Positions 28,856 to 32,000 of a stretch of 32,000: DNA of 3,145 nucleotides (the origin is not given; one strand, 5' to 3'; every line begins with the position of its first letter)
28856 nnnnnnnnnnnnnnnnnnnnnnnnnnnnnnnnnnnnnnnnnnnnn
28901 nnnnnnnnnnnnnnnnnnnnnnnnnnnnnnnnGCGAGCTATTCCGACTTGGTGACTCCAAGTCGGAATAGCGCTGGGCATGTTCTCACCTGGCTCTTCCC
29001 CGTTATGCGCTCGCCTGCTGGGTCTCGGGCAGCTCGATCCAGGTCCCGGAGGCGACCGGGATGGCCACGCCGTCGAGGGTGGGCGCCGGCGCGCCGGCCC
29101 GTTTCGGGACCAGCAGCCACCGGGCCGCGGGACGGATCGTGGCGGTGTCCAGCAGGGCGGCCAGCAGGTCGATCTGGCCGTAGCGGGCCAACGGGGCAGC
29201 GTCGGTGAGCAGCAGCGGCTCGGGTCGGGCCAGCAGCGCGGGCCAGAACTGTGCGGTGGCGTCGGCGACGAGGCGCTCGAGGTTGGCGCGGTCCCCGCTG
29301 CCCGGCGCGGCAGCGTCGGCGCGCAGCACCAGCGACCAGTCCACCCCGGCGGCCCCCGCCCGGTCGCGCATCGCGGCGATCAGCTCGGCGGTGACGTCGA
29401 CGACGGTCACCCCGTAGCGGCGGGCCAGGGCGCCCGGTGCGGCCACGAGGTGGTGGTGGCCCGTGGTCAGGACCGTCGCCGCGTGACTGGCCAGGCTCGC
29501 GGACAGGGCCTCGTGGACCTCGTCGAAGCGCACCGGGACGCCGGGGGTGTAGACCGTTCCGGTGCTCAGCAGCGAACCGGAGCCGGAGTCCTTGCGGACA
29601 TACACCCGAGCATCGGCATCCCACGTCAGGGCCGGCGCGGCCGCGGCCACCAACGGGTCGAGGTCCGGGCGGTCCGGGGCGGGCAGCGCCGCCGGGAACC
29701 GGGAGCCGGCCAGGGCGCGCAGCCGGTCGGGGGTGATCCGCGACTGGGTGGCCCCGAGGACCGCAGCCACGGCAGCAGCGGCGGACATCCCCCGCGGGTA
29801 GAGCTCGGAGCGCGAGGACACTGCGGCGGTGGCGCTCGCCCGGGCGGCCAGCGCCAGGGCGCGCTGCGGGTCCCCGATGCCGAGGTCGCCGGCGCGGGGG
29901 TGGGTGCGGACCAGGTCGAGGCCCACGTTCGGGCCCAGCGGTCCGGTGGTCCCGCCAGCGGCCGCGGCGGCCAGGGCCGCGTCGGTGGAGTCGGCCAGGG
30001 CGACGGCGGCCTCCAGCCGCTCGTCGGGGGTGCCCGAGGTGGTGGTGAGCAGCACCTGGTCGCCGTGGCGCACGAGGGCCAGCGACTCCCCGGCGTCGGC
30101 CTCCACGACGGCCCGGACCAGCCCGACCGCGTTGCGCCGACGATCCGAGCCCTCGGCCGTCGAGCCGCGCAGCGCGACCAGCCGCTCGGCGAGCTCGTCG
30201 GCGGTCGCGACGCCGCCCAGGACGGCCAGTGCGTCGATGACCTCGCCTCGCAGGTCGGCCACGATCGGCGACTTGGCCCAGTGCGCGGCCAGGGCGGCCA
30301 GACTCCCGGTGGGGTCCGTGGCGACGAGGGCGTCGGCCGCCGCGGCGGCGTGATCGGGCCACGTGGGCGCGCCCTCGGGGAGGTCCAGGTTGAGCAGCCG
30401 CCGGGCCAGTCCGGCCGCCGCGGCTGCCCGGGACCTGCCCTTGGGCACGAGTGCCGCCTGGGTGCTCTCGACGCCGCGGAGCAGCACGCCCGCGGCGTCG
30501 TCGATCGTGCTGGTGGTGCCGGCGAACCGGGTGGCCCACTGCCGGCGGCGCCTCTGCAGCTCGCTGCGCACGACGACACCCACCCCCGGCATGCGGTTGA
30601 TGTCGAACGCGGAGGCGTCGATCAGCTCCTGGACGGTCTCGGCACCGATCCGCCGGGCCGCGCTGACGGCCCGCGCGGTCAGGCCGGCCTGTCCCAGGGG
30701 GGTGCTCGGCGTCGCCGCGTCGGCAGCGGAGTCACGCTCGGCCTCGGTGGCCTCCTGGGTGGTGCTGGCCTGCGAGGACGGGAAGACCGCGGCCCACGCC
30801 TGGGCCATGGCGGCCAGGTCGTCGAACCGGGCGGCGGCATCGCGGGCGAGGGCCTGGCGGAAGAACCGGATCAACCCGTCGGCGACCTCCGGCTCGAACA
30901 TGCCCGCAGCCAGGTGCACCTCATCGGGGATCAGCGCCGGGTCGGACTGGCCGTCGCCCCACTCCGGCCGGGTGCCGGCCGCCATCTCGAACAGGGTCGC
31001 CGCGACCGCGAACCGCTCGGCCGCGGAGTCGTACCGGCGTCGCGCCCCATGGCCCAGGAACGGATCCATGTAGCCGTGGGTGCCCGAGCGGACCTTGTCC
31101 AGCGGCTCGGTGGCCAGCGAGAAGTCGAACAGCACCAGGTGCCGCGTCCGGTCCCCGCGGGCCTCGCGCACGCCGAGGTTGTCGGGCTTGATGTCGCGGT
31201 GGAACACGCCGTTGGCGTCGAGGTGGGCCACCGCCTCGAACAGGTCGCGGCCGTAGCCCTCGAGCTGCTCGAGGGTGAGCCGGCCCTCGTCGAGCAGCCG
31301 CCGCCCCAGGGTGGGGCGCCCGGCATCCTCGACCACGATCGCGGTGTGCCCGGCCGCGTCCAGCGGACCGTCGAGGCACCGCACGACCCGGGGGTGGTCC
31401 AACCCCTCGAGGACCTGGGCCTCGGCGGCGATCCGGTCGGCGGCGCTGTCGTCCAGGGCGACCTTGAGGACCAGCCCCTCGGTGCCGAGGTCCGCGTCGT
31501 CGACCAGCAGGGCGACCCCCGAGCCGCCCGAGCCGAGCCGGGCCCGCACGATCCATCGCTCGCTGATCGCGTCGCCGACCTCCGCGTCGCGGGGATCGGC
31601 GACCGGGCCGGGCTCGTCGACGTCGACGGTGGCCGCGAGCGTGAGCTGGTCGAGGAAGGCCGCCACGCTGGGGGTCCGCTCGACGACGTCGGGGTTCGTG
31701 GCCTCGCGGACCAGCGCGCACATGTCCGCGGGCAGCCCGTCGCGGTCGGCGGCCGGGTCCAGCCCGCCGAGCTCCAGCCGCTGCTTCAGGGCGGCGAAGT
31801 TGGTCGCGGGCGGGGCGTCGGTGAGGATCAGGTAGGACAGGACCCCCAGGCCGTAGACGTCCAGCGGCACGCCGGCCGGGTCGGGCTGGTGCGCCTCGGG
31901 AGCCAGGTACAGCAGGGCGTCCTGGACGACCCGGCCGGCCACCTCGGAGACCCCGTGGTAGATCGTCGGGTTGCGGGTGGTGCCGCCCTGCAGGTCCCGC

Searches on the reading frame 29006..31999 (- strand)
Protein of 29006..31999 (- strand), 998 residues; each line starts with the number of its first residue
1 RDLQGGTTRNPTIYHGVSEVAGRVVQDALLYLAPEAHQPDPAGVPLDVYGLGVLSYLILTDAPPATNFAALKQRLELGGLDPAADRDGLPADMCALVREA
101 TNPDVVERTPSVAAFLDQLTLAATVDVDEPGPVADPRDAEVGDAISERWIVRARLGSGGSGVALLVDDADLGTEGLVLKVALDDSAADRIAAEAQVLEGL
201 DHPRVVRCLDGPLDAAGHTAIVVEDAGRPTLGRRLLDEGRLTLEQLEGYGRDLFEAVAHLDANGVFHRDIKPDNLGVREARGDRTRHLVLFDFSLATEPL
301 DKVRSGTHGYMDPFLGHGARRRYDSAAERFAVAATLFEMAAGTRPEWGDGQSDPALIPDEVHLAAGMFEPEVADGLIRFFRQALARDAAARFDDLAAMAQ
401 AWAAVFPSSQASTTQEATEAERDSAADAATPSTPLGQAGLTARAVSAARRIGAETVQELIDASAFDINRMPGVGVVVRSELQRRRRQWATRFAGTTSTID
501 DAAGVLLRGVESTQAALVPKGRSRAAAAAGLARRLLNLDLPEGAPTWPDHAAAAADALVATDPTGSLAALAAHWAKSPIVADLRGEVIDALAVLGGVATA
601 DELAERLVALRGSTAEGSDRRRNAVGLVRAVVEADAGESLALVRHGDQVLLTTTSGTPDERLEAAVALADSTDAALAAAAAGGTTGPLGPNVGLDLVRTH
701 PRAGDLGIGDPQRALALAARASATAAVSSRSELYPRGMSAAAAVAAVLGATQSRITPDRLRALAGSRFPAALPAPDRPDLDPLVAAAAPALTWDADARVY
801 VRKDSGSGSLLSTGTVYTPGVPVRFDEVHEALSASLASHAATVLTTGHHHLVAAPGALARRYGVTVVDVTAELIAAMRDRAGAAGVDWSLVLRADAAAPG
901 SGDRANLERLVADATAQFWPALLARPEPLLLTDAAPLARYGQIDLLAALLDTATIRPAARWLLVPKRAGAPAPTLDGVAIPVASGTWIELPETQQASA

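Call 7: search_protein_families(library=pfam, proteins=[window:29006-31942:-])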
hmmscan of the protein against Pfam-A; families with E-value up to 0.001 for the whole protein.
window:29006-31942:- (979 aa): 2 families
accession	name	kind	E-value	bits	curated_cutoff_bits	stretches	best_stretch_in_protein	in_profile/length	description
PF00069.31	Pkinase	-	5.9e-23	82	31.7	1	133-373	4-252/263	Protein kinase domain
PF07714.23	PK_Tyr_Ser-Thr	-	3.3e-07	30.3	23.1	1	163-280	40-152/258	Protein tyrosine and serine/threonine kinase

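Call 53: search_protein_families(library=ncbifam, proteins=[window:29006-31999:-])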
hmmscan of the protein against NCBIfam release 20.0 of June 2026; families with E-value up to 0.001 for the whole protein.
window:29006-31999:- (998 aa): 4 families
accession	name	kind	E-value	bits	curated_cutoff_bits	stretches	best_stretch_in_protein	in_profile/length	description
NF033442.0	BREX_PglW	equivalog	6.3e-260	865.8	990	1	14-994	376-1386/1391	BREX system serine/threonine kinase PglW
NF047741.1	antiphage_MADS6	equivalog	8e-35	120.4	460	2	28-215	367-563/612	methylation-associated defense system protein kinase MAD6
NF033483.0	PknB_PASTA_kin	equivalog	7.4e-19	68.2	450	1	142-426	2-291/563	Stk1 family PASTA domain-containing Ser/Thr kinase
NF009651.0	PRK13184.1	equivalog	7.3e-05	20.9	839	0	19-64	186-230/932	serine/threonine-protein kinase PknD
